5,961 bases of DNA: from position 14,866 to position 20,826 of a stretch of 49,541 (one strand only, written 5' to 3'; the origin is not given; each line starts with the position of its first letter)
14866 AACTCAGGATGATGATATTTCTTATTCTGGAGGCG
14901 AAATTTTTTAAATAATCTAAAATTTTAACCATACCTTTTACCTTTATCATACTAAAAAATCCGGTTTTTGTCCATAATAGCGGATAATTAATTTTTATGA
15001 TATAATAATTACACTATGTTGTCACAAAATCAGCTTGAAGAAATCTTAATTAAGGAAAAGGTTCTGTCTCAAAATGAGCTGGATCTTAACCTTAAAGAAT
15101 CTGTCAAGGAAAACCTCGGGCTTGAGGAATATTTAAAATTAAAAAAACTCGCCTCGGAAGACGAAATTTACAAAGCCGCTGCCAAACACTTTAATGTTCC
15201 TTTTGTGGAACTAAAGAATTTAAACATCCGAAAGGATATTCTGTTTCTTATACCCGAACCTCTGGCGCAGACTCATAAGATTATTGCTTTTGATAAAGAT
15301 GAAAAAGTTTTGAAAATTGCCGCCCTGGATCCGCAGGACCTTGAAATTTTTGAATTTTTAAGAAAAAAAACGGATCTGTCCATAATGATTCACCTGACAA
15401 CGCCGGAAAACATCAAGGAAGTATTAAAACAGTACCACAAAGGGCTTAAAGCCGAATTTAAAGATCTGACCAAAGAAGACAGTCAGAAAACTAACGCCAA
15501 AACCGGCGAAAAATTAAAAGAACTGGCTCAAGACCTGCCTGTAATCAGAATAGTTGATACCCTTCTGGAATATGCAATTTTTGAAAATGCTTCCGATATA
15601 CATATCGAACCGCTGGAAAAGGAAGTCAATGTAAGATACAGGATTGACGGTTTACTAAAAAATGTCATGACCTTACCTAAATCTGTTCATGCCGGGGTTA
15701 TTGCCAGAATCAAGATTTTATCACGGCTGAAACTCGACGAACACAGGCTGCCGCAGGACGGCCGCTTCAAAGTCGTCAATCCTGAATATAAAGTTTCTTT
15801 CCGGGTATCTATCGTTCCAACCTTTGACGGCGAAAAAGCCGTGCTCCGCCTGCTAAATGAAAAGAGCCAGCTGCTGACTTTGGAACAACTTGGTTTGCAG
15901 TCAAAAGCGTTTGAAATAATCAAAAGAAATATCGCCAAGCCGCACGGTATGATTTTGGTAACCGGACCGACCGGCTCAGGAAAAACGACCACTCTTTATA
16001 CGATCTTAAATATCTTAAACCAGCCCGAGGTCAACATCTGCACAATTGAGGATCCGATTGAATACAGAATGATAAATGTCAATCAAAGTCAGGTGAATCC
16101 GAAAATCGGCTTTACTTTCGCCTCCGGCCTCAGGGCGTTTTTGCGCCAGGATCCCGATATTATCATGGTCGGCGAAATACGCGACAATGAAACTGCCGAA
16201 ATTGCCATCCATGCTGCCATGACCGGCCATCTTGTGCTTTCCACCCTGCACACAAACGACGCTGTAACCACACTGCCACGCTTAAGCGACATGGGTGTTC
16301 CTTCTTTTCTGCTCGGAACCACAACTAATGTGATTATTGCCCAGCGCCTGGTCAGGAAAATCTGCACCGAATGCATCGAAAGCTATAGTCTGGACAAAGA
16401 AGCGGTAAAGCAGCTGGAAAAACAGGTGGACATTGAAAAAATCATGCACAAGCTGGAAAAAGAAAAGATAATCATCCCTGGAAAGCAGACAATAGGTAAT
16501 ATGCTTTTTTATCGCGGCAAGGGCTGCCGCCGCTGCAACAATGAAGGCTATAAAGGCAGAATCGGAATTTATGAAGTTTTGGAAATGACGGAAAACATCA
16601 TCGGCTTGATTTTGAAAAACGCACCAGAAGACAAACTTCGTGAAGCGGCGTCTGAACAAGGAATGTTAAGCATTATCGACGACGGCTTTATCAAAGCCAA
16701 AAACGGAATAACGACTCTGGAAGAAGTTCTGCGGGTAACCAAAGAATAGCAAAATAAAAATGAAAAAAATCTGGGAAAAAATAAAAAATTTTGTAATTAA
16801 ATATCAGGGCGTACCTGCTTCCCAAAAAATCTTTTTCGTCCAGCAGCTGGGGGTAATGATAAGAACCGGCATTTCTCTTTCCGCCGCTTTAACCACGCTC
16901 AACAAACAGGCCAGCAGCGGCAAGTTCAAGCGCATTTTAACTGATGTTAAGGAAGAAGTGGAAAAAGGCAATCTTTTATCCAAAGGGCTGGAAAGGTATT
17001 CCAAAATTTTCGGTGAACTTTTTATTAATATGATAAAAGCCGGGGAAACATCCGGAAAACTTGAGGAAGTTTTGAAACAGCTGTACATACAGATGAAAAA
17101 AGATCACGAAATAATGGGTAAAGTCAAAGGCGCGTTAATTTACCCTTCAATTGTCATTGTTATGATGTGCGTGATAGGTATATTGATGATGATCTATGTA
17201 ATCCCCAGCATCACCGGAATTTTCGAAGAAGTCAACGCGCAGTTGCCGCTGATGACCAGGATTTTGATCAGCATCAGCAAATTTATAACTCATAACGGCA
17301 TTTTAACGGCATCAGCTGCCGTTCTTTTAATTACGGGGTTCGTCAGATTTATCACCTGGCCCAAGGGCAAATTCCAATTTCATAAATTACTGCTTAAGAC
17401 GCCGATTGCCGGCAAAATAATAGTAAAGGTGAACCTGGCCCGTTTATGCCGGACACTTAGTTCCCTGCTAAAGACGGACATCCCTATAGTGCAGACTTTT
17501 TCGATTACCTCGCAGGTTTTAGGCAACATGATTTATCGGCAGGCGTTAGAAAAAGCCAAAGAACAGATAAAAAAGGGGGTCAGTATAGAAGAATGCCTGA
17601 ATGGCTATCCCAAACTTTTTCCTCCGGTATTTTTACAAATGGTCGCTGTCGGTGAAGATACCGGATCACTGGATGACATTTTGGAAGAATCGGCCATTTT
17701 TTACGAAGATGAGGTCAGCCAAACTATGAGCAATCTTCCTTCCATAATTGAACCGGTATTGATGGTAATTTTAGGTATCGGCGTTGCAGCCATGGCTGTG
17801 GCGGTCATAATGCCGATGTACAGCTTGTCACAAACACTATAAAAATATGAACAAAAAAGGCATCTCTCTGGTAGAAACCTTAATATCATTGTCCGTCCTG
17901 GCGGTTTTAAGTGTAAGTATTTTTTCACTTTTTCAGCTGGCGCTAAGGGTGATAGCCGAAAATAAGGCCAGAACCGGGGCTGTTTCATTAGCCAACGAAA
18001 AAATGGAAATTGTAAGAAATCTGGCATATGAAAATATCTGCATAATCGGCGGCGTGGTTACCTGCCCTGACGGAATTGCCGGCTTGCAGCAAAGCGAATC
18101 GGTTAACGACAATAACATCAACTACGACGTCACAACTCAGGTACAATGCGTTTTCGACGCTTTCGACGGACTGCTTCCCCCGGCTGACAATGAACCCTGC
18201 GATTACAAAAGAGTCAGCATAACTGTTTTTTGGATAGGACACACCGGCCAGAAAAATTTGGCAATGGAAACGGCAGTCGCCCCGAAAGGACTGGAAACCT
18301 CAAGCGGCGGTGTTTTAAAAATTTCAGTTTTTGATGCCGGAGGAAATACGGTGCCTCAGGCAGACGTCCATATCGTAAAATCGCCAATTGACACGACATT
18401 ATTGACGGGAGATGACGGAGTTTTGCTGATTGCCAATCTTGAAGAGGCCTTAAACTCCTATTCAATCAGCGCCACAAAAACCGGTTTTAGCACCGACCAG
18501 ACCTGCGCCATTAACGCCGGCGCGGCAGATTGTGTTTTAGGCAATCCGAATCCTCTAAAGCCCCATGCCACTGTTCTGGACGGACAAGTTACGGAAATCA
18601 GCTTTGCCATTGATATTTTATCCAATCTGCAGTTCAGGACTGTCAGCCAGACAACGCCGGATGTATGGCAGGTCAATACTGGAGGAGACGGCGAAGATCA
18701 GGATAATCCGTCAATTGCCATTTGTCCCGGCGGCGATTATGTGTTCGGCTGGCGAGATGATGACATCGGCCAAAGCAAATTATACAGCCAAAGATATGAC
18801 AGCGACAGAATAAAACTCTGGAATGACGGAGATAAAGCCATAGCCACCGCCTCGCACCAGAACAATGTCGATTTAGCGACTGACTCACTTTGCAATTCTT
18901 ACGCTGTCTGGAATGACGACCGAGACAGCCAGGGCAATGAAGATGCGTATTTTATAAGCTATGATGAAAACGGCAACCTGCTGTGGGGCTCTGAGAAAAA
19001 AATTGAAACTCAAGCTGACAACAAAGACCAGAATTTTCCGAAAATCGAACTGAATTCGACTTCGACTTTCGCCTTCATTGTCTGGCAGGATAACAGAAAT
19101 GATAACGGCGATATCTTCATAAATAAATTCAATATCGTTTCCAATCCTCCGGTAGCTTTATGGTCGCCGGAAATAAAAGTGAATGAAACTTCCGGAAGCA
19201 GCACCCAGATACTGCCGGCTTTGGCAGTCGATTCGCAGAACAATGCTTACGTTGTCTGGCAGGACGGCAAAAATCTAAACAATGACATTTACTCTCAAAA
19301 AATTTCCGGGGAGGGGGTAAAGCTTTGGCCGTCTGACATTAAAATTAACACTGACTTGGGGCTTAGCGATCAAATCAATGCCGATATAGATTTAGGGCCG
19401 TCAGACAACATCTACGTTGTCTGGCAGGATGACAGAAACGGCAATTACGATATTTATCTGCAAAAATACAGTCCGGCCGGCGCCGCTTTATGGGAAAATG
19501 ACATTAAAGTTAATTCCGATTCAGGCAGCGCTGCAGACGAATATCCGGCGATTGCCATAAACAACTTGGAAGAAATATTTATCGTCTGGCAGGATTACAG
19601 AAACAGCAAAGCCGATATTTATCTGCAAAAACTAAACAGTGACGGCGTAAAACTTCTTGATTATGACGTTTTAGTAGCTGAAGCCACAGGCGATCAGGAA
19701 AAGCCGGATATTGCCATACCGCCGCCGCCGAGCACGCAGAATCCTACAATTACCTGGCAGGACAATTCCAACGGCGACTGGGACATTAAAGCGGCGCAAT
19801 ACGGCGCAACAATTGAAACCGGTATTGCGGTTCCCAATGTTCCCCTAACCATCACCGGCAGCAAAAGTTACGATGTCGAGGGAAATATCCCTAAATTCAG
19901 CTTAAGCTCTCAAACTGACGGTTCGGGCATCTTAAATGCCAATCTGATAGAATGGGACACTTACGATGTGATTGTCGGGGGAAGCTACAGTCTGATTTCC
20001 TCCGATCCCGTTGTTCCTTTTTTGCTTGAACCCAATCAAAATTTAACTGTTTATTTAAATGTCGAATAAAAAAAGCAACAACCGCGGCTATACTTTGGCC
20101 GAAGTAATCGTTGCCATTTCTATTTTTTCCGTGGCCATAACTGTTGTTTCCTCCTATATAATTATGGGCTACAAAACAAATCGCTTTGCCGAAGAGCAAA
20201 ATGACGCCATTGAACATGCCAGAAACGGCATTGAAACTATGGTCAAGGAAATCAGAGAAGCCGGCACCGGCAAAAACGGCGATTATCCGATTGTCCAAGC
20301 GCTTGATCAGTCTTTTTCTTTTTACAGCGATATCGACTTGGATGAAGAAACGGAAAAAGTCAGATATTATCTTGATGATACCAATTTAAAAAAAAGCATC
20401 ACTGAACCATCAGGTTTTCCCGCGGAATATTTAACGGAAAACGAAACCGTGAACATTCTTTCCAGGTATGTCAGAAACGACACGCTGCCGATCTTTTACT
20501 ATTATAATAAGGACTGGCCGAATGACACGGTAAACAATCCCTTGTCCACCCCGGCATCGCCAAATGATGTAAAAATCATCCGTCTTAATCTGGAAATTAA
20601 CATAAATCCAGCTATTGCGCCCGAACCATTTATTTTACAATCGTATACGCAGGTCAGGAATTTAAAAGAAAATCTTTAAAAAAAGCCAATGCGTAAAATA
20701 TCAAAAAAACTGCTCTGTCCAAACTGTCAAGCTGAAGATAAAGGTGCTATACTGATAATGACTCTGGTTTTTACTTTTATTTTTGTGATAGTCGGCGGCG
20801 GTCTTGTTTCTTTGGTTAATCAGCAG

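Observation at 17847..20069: Minor pilin with a seven-bladed beta-propeller-like adhesin module spliced into it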

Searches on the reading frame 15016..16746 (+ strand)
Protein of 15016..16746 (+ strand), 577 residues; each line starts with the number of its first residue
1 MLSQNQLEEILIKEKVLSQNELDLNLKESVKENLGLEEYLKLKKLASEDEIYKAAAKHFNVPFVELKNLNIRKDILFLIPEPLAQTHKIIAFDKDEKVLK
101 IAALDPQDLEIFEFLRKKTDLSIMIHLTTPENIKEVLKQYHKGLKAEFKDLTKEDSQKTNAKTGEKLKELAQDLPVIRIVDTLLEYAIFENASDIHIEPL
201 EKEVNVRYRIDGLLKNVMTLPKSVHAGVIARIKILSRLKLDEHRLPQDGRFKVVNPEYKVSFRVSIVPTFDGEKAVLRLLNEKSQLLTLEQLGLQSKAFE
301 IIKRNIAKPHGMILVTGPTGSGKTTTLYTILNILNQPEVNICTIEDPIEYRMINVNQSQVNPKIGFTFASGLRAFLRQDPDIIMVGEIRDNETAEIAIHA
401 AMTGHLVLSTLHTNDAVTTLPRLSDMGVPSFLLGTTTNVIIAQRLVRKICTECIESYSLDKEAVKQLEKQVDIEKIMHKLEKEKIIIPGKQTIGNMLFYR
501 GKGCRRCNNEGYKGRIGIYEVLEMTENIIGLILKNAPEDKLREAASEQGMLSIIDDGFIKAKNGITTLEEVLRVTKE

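Call 4: search_protein_families(library=pfam, proteins=[window:15016-16746:+], max_evalue=0.1)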
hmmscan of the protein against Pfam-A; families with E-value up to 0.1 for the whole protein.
window:15016-16746:+ (577 aa): 21 families
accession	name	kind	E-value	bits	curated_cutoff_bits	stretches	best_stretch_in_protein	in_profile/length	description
PF00437.27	T2SSE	-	4.7e-132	440.6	24.9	1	171-573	3-370/370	Type II/IV secretion system protein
PF05157.20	MshEN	-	9.7e-12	45.2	23.1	1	59-142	1-85/90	MshEN domain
PF20720.3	nSTAND3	-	0.00011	22.3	27.2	1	305-350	12-57/155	Novel STAND NTPase 3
PF13401.12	AAA_22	-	0.0002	22.1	27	1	310-340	5-37/130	AAA domain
PF25199.1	nSTAND_NTPase5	-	0.00073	19.8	34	1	303-349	34-81/145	Novel STAND NTPase 5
PF13245.12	AAA_19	-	0.0013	19.3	25.1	1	307-338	8-39/134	AAA domain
PF13555.12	AAA_29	-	0.0014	18.8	27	1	308-334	20-46/61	P-loop containing region of AAA domain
PF04851.21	ResIII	-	0.0016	18.8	22.5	1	295-336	8-49/164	Type III restriction enzyme, res subunit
PF13191.12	AAA_16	-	0.0024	18.8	32.6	1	309-338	24-52/167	AAA ATPase domain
PF00004.35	AAA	-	0.0035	18.2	21.2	1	313-388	1-66/131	ATPase family associated with various cellular activities (AAA)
PF13604.12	AAA_30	-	0.005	17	27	1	301-336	9-44/191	AAA domain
PF00005.33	ABC_tran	-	0.0066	17.5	25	1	311-368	12-65/137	ABC transporter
PF03266.21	NTPase_1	-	0.0073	16.6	23.9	1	313-342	2-31/168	NTPase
PF12775.13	AAA_7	-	0.0076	16.2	25.8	1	301-344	24-67/181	P-loop containing dynein motor region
PF00485.24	PRK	-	0.0082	16.4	22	1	313-353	2-42/196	Phosphoribulokinase / Uridine kinase family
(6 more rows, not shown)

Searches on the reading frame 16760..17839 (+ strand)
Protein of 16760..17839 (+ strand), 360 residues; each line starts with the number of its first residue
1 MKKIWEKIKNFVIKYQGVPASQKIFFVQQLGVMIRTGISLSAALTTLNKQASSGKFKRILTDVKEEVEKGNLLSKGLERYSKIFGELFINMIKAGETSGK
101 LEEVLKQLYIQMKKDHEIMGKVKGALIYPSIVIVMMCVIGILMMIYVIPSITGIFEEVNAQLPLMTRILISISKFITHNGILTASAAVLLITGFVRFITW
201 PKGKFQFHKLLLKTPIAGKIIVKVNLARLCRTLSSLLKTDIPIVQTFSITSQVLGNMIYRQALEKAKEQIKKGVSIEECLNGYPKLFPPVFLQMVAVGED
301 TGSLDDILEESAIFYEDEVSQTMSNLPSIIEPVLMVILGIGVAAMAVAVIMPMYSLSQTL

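Call 4: search_protein_families(library=pfam, proteins=[window:16760-17839:+], max_evalue=0.1)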
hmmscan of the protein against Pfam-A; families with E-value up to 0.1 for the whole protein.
window:16760-17839:+ (360 aa): 3 families
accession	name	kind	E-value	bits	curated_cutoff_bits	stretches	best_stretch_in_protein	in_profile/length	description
PF00482.28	T2SSF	-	2.9e-56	189.2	25.2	2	26-149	1-125/125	Type II secretion system (T2SS), protein F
PF14358.11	DUF4405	-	0.006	17.5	26.7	0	181-209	5-34/66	Domain of unknown function (DUF4405)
PF23858.1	DUF7220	-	0.041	14.7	28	0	324-359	3-38/70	Family of unknown function (DUF7220)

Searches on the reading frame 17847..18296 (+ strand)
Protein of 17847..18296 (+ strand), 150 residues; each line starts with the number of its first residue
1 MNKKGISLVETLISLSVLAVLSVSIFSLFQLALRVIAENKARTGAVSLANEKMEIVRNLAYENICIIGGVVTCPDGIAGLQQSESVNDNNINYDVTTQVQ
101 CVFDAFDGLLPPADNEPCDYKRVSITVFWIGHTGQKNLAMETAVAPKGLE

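Call 76: search_solved_structures(query=window:17847-18296:+, max_evalue=1)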
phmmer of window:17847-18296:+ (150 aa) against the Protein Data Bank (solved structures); distinct sequences matched with E-value up to 1: 0.

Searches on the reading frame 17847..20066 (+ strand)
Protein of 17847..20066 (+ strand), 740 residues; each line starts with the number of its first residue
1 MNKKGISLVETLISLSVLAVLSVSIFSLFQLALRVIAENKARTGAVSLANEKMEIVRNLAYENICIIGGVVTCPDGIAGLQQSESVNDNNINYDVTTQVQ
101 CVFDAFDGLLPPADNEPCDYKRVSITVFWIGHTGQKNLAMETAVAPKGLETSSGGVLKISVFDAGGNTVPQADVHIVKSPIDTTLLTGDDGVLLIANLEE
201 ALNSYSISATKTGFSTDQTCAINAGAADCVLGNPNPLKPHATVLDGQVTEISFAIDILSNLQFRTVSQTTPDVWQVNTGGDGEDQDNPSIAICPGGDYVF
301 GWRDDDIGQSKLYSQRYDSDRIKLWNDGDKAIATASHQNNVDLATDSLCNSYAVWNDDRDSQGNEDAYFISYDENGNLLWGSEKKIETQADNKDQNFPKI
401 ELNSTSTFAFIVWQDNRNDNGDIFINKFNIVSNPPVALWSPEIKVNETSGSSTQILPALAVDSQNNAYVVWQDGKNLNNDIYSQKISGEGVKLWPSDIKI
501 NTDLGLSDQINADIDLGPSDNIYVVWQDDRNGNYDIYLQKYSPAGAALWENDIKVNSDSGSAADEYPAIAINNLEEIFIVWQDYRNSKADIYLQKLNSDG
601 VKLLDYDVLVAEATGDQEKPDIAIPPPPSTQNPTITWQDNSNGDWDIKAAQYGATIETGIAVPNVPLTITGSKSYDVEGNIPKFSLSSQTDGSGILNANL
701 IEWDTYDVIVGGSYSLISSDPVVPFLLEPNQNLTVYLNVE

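Call 4: search_protein_families(library=pfam, proteins=[window:17847-20066:+], max_evalue=0.1)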
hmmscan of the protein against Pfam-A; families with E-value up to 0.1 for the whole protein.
window:17847-20066:+ (740 aa): 3 families
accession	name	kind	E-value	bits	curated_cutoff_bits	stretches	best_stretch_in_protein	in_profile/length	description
PF13620.12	CarboxypepD_reg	-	0.00037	21.2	32.3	1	159-223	4-70/82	Carboxypeptidase regulatory-like domain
PF07963.17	N_methyl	-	0.0013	18.7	21.2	1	2-25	3-26/27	Prokaryotic N-terminal methylation motif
PF15892.11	BNR_4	-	0.072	12.9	27.3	1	288-378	97-193/272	BNR repeat-containing family member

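Call 7: search_protein_families(library=ncbifam, proteins=[window:17847-20066:+], max_evalue=0.1)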
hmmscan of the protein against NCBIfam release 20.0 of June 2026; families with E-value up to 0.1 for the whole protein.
window:17847-20066:+ (740 aa): 5 families
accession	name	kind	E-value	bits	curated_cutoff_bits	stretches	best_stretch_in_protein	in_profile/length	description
TIGR04275.1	beta_prop_Msarc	repeat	1.1e-15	57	85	4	523-538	20-35/40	beta-propeller repeat protein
NF041013.1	T4P_ComGE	equivalog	2.9e-05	24.1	49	1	2-54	2-54/83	competence type IV pilus minor pilin ComGE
NF053835.1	PDIAV_lipo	equivalog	0.0047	16.3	90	2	450-647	85-286/458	PDIAV motif-containing lipoprotein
NF008423.0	PRK11251.1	equivalog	0.026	14.4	65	0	334-378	53-93/112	osmotically-inducible lipoprotein OsmE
TIGR02523.1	type_IV_pilV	equivalog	0.029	14.8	52.2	0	4-57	2-55/139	type IV pilus modification protein PilV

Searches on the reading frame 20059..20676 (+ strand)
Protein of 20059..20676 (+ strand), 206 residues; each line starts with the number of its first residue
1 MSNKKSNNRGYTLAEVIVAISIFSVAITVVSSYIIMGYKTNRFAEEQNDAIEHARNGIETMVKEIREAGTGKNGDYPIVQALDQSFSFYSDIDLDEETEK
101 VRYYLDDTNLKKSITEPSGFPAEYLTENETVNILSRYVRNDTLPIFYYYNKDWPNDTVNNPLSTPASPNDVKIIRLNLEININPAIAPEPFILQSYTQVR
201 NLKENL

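Call 4: search_protein_families(library=pfam, proteins=[window:20059-20676:+], max_evalue=0.1)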
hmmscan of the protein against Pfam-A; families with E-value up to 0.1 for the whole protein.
window:20059-20676:+ (206 aa): 1 family
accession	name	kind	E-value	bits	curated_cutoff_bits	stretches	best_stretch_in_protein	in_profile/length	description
PF07963.17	N_methyl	-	9.9e-07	28.5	21.2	1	6-30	2-26/27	Prokaryotic N-terminal methylation motif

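Call 7: search_protein_families(library=ncbifam, proteins=[window:20059-20676:+], max_evalue=0.1)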
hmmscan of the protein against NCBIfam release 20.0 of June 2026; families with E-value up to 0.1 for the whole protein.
window:20059-20676:+ (206 aa): 13 families
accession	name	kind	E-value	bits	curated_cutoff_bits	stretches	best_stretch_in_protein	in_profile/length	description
TIGR02532.1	IV_pilin_GFxxxE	domain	3.7e-05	23.4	16.3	1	9-30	2-23/24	prepilin-type N-terminal cleavage/methylation domain-containing protein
NF047828.1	T3SSXpsI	equivalog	8.2e-05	22.6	150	1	9-75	2-73/132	type II secretion system protein XpsI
TIGR02599.1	TIGR02599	subfamily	0.00012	21.4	256.5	1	10-70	1-61/361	Verru_Chthon cassette protein C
NF041013.1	T4P_ComGE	equivalog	0.00026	21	49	1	7-58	2-53/83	competence type IV pilus minor pilin ComGE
NF041002.1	pilin_ComGF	equivalog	0.0012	19.1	80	1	8-46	1-39/139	competence type IV pilus minor pilin ComGF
NF007848.0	PRK10557.1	equivalog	0.0018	17.7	120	1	3-69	5-71/192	prepilin peptidase-dependent protein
TIGR01707.1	gspI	equivalog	0.0024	18.3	44.35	1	10-43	1-35/101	type II secretion system minor pseudopilin GspI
TIGR02523.1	type_IV_pilV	equivalog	0.0077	16.7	52.2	1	9-65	2-58/139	type IV pilus modification protein PilV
NF007660.0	PRK10332.1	equivalog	0.014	15.9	86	1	1-34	1-34/107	prepilin-type N-terminal cleavage/methylation domain-containing protein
TIGR01711.1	gspJ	equivalog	0.022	14.6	64.85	1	9-66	1-58/192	type II secretion system minor pseudopilin GspJ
NF007800.0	PRK10506.1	equivalog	0.076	12.8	158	0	3-27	3-27/163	prepilin peptidase-dependent protein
NF033915.0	antiphage_ZorA_2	subfamily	0.078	12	100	1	3-63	94-154/383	anti-phage ZorAB system protein ZorA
NF002592.0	PRK02250.1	equivalog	0.098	12.8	158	0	131-164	108-139/167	hypothetical protein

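Call 74: search_solved_structures(query=window:20059-20676:+, max_evalue=1)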
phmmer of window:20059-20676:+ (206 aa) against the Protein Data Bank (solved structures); distinct sequences matched with E-value up to 1: 2.
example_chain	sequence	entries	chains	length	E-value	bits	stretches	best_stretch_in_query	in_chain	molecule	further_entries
4liz_A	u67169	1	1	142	0.57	13.2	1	44-105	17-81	Actin-binding protein, cofilin/tropomyosin family protein, putative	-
9egp_A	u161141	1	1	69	0.67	13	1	3-62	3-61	Geopilin domain 1 protein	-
